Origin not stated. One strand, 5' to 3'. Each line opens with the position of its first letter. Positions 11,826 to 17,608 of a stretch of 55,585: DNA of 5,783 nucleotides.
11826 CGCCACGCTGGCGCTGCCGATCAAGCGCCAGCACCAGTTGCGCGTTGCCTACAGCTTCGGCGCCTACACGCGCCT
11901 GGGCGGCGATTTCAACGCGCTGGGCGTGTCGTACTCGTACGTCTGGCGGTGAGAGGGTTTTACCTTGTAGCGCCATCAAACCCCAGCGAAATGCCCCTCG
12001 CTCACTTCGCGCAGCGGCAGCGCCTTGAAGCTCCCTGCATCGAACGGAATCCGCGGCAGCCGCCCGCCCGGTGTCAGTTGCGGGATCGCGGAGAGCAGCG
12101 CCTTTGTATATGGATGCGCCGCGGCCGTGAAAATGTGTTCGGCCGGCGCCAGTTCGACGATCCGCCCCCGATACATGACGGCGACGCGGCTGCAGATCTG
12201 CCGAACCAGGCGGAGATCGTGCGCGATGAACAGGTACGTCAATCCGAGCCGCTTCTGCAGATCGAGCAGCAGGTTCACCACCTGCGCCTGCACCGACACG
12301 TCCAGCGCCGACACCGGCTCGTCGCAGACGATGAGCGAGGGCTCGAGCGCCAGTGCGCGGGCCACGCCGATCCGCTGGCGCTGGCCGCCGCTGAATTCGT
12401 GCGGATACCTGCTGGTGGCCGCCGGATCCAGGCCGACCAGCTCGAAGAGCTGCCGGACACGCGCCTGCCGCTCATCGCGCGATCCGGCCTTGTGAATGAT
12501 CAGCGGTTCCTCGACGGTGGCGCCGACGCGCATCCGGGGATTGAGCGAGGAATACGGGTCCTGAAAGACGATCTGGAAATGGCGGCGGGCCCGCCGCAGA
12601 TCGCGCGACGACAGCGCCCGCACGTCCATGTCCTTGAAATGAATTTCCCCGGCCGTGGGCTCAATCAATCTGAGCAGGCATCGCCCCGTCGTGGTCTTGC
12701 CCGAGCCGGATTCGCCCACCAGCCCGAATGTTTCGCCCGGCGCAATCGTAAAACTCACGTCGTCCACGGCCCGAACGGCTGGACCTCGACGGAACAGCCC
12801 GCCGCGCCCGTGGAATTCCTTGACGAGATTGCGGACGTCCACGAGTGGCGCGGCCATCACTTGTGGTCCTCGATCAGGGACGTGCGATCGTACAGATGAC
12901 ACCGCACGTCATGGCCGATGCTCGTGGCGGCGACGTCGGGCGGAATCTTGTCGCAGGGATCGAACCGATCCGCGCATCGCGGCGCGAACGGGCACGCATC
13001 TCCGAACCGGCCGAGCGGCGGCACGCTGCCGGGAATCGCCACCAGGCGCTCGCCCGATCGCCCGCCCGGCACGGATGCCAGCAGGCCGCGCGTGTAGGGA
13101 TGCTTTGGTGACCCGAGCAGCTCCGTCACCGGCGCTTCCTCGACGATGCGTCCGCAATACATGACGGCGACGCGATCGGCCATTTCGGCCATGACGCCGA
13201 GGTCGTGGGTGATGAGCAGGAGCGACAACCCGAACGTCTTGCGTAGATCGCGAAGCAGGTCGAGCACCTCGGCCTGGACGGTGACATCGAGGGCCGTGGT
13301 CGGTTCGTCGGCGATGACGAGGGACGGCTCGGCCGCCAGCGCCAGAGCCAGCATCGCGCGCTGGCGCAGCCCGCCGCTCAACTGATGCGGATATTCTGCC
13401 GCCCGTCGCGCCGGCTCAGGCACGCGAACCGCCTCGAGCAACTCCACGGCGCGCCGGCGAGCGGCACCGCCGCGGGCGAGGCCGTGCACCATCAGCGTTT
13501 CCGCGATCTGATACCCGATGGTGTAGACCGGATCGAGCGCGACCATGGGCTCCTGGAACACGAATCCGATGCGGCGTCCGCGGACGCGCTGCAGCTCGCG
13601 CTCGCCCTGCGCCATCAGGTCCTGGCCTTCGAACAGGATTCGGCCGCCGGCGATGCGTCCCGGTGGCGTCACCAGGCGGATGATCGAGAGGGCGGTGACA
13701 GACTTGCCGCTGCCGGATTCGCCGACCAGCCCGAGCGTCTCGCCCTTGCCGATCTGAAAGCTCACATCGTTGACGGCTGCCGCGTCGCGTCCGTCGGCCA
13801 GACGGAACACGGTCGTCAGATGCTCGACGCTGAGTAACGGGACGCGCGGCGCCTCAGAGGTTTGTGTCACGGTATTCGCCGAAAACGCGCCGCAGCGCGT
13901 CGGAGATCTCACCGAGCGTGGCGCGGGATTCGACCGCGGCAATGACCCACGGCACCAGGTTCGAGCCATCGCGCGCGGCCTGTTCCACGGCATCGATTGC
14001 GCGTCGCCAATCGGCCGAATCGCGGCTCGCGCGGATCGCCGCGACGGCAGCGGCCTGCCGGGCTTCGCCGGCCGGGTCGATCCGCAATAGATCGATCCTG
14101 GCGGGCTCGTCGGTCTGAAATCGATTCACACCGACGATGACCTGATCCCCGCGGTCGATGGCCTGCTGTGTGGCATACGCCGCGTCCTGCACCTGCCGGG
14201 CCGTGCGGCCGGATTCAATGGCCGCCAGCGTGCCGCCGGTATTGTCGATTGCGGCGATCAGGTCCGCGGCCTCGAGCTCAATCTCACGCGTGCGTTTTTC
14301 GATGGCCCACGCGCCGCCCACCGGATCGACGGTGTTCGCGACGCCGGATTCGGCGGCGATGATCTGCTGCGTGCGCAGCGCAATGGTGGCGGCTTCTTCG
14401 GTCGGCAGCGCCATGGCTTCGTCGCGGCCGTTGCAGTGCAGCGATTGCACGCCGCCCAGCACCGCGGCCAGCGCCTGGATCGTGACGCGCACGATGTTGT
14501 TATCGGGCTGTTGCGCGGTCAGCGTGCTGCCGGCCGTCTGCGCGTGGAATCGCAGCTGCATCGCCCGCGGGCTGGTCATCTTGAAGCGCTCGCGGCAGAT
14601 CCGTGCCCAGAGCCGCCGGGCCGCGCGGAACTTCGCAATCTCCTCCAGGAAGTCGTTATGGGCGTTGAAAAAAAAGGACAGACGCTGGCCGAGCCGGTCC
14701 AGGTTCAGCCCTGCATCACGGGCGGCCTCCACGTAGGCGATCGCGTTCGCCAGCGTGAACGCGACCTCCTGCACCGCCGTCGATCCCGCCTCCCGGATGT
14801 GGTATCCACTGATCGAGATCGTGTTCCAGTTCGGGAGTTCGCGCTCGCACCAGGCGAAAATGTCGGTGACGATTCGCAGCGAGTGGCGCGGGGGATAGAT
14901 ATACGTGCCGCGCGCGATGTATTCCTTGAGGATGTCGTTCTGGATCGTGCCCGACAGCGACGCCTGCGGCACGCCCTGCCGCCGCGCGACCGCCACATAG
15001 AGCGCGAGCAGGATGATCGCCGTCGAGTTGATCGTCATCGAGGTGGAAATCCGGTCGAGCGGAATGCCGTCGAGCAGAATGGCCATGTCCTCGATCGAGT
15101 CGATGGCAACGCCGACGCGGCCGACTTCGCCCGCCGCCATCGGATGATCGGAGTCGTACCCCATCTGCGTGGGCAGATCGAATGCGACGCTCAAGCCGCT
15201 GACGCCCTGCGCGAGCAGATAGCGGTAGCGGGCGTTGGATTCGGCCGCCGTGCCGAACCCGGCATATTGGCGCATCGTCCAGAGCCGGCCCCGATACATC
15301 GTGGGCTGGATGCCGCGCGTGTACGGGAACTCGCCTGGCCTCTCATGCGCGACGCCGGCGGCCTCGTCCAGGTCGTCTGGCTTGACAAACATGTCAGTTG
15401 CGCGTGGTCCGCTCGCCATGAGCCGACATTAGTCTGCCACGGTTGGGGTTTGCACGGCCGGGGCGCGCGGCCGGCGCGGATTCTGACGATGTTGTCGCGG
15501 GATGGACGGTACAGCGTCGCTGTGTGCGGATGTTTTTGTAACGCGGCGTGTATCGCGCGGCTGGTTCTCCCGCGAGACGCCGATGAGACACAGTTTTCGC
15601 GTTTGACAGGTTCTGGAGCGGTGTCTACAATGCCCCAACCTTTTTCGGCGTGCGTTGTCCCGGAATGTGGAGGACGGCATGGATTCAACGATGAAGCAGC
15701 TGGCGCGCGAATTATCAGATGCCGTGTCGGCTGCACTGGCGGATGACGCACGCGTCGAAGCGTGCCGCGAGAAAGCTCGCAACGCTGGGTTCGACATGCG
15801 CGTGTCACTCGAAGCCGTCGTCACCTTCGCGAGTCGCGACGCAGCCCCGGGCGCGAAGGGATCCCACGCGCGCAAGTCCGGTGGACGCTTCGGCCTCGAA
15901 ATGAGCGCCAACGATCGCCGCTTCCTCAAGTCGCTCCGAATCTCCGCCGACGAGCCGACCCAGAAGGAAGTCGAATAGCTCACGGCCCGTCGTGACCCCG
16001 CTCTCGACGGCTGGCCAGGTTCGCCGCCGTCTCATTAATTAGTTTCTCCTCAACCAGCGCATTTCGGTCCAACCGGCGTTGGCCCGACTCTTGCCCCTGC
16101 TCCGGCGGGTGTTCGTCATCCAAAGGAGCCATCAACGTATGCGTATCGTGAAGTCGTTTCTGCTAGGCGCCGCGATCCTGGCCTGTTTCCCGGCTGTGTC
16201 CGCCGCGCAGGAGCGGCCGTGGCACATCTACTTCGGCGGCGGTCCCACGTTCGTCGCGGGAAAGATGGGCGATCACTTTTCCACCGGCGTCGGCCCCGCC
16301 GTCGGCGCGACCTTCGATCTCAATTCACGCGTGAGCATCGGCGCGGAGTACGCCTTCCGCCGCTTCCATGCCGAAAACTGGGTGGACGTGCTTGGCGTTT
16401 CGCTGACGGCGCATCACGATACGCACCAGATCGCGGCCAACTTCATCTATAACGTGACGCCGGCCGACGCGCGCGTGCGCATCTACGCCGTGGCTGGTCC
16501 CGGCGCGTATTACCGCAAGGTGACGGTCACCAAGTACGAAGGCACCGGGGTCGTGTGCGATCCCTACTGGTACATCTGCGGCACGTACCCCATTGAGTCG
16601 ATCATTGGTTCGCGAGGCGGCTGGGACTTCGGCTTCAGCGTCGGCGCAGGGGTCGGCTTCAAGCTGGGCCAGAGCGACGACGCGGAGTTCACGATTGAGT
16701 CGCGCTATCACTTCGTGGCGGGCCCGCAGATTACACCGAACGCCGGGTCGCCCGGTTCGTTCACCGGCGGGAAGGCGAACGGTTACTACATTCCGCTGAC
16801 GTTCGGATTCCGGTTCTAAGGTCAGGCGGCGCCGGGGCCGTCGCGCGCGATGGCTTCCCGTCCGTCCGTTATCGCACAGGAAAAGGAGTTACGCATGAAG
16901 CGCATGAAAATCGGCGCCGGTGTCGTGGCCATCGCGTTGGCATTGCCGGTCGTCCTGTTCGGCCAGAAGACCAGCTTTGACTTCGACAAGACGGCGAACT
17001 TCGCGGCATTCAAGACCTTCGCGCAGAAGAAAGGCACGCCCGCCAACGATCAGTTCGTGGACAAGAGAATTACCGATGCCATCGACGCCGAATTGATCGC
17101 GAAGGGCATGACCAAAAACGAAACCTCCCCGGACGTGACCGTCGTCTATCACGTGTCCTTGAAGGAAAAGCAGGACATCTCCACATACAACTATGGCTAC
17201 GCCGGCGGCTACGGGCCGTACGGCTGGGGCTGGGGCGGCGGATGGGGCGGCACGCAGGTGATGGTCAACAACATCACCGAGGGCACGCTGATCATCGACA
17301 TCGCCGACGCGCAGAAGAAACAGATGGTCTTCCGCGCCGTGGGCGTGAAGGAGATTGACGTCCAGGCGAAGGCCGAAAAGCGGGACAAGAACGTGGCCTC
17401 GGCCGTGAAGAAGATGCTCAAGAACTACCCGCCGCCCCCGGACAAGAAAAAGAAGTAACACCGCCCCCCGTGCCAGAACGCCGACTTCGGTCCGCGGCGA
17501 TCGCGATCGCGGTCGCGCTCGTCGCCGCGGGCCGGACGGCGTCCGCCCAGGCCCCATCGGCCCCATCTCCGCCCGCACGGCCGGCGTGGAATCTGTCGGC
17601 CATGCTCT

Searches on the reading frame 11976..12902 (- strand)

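Call 52: search_protein_families(library=pfam, proteins=[window:11976-12902:-], max_evalue=0.001)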
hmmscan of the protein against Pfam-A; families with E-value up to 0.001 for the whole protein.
window:11976-12902:- (308 aa): 3 families
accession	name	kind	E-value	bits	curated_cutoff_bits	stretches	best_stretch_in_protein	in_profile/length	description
PF00005.33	ABC_tran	-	7e-32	111.3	25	1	47-197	2-136/137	ABC transporter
PF08352.17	oligo_HPY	-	7e-09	36.4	27.1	1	249-286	1-39/65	Oligopeptide/dipeptide transporter, C-terminal region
PF13304.12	AAA_21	-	0.00042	20.9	27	0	163-217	231-288/304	AAA domain, putative AbiEii toxin, Type IV TA system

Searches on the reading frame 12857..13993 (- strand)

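Call 67: search_protein_families(library=pfam, proteins=[window:12857-13993:-], max_evalue=0.00001)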
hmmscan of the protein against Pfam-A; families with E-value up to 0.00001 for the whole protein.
window:12857-13993:- (378 aa): 3 families
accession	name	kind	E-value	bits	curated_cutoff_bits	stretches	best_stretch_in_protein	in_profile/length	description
PF00005.33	ABC_tran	-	1.2e-26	94.4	25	1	74-233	1-137/137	ABC transporter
PF08352.17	oligo_HPY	-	5.5e-16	59.1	27.1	1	284-347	1-65/65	Oligopeptide/dipeptide transporter, C-terminal region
PF13304.12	AAA_21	-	8.1e-06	26.5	27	0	200-268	233-303/304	AAA domain, putative AbiEii toxin, Type IV TA system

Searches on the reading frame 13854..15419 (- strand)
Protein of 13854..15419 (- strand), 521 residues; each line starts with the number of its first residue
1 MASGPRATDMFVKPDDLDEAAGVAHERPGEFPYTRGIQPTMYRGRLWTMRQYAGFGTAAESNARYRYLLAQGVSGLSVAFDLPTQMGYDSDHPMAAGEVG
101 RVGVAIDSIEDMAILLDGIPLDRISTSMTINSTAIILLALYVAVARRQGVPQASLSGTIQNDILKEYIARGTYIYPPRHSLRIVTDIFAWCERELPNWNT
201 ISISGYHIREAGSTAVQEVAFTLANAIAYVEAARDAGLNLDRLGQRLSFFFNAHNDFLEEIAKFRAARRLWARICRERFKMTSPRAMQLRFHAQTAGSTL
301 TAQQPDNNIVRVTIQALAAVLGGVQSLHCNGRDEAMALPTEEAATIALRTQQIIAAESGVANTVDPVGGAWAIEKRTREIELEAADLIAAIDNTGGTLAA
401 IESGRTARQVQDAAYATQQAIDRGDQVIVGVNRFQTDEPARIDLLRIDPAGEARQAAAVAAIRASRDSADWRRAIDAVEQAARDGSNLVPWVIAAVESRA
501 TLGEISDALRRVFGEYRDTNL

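Call 51: search_protein_families(library=pfam, proteins=[window:13854-15419:-], max_evalue=0.001)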
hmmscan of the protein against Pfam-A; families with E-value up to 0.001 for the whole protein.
window:13854-15419:- (521 aa): 1 family
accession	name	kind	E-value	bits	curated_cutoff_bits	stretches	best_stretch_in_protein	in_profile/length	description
PF01642.28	MM_CoA_mutase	-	3.1e-215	716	22.1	1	13-514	13-512/512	Methylmalonyl-CoA mutase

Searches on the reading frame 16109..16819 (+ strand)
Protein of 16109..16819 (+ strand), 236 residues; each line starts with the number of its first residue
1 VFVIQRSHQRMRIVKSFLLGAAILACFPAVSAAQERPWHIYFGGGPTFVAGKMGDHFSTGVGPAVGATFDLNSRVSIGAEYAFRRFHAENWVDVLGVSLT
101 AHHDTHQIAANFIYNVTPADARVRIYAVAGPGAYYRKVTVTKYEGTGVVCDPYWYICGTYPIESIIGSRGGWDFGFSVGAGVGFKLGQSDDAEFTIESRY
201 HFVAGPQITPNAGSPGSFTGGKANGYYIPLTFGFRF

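Call 51: search_protein_families(library=pfam, proteins=[window:16109-16819:+], max_evalue=0.001)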
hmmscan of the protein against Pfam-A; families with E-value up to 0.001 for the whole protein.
window:16109-16819:+ (236 aa): 1 family
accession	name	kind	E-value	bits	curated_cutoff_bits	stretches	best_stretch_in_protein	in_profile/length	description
PF13505.12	OMP_b-brl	-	2.1e-11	44.7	28.7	1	20-201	2-153/175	Outer membrane protein beta-barrel domain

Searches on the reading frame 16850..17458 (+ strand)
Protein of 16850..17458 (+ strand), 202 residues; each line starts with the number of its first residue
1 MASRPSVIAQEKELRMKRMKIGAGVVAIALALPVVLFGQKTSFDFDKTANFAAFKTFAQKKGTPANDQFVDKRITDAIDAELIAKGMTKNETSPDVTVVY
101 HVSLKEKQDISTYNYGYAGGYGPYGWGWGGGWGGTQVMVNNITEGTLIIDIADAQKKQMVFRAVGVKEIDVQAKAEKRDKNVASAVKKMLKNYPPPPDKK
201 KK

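Call 51: search_protein_families(library=pfam, proteins=[window:16850-17458:+], max_evalue=0.001)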
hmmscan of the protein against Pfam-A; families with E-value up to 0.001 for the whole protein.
window:16850-17458:+ (202 aa): 1 family
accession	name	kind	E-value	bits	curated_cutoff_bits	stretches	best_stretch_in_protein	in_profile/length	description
PF13590.11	DUF4136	-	1.8e-39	136.1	32.8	1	44-195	4-152/152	Domain of unknown function (DUF4136)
